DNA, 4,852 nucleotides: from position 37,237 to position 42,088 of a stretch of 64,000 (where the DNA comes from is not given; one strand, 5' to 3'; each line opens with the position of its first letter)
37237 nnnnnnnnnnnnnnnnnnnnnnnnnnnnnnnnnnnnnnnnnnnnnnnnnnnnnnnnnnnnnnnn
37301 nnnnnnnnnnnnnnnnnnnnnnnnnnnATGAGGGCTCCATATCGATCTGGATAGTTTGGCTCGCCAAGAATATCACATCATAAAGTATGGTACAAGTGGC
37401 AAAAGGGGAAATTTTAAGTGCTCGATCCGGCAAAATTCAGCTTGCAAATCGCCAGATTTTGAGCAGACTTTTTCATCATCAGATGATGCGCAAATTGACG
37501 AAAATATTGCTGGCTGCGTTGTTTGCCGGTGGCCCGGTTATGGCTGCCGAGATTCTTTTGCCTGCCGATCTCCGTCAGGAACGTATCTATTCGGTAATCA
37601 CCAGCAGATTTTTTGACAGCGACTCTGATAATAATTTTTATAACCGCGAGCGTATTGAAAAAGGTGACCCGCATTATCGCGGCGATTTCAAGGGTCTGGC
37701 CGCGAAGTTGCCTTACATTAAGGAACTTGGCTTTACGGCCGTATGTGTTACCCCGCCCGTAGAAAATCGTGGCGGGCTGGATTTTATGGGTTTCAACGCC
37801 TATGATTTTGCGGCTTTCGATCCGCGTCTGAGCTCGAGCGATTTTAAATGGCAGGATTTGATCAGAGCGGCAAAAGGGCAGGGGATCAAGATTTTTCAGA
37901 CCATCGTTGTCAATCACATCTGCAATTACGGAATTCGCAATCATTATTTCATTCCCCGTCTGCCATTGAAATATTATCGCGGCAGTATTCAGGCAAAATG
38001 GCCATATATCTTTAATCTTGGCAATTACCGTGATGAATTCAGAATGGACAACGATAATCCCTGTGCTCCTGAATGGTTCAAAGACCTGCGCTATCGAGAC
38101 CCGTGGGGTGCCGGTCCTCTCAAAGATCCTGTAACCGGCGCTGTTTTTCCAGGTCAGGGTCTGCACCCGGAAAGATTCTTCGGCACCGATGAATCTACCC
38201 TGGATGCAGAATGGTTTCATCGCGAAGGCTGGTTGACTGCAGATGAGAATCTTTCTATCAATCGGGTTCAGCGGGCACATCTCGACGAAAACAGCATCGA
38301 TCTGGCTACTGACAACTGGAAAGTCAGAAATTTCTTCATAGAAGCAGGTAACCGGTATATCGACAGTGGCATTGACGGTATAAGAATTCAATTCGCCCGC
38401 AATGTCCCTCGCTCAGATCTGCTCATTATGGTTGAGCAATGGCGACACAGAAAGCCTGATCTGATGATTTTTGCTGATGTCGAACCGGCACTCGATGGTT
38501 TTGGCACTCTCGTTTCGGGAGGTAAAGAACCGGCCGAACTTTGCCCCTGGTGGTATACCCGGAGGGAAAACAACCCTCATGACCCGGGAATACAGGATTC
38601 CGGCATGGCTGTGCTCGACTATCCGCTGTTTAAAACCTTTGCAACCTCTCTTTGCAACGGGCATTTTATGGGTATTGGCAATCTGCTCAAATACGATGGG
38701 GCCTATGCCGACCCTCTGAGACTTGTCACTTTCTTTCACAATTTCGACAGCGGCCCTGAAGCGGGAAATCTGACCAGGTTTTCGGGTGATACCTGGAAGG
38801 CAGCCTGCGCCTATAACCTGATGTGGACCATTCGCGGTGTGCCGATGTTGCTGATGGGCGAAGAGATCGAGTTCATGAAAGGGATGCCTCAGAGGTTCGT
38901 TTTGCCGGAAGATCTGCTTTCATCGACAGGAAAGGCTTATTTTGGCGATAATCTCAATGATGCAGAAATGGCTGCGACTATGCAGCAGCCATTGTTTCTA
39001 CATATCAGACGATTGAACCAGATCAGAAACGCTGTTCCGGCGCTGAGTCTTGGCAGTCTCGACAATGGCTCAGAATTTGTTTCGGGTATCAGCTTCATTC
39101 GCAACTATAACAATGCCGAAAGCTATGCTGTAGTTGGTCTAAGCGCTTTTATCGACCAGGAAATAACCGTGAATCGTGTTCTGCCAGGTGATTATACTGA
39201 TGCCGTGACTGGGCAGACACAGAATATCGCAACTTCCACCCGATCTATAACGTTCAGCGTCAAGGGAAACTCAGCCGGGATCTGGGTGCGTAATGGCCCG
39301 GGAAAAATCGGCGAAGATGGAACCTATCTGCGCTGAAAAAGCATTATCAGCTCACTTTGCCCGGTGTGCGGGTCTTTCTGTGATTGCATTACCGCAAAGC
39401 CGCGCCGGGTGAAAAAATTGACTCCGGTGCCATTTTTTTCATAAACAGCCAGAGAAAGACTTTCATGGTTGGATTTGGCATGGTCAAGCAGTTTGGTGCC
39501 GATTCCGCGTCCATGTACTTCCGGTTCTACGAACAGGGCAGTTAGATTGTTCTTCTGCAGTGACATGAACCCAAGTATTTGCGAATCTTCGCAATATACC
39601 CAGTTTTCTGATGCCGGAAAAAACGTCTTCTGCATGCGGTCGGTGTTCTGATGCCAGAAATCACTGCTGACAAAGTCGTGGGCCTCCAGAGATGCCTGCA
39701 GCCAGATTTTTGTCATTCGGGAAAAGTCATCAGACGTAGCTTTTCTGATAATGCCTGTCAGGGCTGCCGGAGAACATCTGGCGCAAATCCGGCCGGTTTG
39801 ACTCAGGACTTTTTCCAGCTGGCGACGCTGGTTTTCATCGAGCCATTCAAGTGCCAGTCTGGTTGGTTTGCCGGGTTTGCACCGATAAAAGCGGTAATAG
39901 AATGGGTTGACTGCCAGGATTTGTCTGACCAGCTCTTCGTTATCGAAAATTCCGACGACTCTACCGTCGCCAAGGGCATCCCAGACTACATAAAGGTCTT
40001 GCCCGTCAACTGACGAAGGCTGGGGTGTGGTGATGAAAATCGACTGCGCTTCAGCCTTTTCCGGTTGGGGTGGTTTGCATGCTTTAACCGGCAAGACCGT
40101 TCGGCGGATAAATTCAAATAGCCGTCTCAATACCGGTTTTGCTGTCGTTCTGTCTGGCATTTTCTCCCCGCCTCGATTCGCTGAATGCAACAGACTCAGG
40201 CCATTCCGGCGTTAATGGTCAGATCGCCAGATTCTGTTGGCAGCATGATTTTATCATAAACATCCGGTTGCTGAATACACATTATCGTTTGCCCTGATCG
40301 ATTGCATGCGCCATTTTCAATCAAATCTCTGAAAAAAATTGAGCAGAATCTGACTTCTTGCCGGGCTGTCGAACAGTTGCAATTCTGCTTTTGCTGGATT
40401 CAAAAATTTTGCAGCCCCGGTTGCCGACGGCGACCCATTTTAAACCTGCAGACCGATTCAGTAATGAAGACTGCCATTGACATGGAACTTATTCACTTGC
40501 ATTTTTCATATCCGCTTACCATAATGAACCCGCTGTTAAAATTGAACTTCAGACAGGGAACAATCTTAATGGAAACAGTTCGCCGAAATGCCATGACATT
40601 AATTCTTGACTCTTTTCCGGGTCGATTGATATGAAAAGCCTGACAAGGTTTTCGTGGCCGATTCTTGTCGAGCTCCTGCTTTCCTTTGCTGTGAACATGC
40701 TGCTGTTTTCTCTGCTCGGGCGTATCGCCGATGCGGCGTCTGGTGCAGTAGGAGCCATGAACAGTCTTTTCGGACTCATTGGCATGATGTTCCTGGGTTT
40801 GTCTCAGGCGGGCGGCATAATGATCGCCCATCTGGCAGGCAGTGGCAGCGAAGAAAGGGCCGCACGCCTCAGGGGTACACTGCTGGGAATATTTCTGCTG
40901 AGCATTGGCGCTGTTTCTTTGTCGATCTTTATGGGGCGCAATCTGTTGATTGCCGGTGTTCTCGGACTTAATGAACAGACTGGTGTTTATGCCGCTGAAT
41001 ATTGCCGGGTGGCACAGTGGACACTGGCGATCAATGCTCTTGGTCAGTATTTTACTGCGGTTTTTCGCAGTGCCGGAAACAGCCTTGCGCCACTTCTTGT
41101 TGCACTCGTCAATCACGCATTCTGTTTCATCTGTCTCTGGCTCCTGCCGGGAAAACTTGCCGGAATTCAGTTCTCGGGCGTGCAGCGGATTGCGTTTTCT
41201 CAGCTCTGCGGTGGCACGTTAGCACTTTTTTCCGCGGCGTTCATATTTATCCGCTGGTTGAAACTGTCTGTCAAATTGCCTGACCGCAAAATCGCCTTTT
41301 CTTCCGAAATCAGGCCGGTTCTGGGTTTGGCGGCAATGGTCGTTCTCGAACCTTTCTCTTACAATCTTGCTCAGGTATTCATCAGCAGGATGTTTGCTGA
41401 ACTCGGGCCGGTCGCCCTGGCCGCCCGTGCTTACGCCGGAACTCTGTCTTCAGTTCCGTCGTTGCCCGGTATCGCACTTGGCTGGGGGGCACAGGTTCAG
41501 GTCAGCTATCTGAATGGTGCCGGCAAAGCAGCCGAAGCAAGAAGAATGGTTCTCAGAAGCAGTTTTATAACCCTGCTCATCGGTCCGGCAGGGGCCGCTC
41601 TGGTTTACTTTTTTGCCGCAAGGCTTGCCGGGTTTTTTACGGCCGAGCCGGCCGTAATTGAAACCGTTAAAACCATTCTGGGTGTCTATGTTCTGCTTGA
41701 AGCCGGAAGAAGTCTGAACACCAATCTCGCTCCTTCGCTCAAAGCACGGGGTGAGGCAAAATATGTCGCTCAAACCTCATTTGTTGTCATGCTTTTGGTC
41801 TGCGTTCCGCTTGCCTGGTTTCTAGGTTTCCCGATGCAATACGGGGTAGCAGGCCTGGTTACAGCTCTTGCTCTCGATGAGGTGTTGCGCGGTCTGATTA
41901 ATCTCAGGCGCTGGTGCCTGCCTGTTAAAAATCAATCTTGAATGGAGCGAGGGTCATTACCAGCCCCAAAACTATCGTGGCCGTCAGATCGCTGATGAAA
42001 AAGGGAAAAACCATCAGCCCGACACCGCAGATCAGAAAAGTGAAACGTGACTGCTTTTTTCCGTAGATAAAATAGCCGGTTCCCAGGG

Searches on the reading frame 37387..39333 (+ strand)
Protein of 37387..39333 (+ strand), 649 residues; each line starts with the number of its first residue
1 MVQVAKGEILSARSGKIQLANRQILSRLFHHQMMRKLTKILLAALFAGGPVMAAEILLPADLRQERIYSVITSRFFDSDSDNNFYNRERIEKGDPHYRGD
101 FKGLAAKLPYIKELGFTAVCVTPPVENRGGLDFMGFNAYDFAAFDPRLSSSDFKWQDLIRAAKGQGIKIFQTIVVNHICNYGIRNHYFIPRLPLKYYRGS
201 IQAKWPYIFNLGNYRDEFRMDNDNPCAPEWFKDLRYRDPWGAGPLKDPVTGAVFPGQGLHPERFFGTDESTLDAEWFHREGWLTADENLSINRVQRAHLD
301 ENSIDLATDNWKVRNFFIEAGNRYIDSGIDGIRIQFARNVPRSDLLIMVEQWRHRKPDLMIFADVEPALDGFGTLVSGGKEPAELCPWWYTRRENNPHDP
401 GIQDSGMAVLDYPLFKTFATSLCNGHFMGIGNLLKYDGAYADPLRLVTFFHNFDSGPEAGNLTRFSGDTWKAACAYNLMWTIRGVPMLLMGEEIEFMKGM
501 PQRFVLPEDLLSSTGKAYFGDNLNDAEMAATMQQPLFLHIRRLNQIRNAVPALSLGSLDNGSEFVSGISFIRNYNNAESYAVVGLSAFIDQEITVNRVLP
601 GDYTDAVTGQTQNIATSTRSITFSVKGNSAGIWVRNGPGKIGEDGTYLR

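Call 88: search_protein_families(library=pfam, proteins=[window:37387-39333:+], max_evalue=0.0001)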
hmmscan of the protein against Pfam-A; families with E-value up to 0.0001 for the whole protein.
window:37387-39333:+ (649 aa): 1 family
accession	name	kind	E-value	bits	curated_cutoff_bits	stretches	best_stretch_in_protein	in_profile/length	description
PF00128.31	Alpha-amylase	-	5.2e-20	72.5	22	1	70-179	2-93/446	Alpha amylase, catalytic domain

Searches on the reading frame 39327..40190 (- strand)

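Call 88: search_protein_families(library=pfam, proteins=[window:39327-40190:-], max_evalue=0.0001)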
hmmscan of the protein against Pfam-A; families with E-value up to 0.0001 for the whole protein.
window:39327-40190:- (288 aa): 3 families
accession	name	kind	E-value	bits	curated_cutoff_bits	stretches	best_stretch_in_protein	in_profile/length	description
PF13508.13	Acetyltransf_7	-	6e-11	43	27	1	195-266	4-83/84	Acetyltransferase (GNAT) domain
PF13673.13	Acetyltransf_10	-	8.9e-11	42.3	23.6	1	183-271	19-113/128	Acetyltransferase (GNAT) domain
PF00583.31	Acetyltransf_1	-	4.9e-09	36.9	20.7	1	183-265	20-116/116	Acetyltransferase (GNAT) family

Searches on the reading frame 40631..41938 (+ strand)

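Call 88: search_protein_families(library=pfam, proteins=[window:40631-41938:+], max_evalue=0.0001)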
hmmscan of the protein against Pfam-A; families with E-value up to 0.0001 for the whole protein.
window:40631-41938:+ (436 aa): 1 family
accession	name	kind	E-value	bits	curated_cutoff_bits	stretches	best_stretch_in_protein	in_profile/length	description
PF01554.23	MatE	-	9e-31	107.2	24.9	2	238-396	3-160/161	MatE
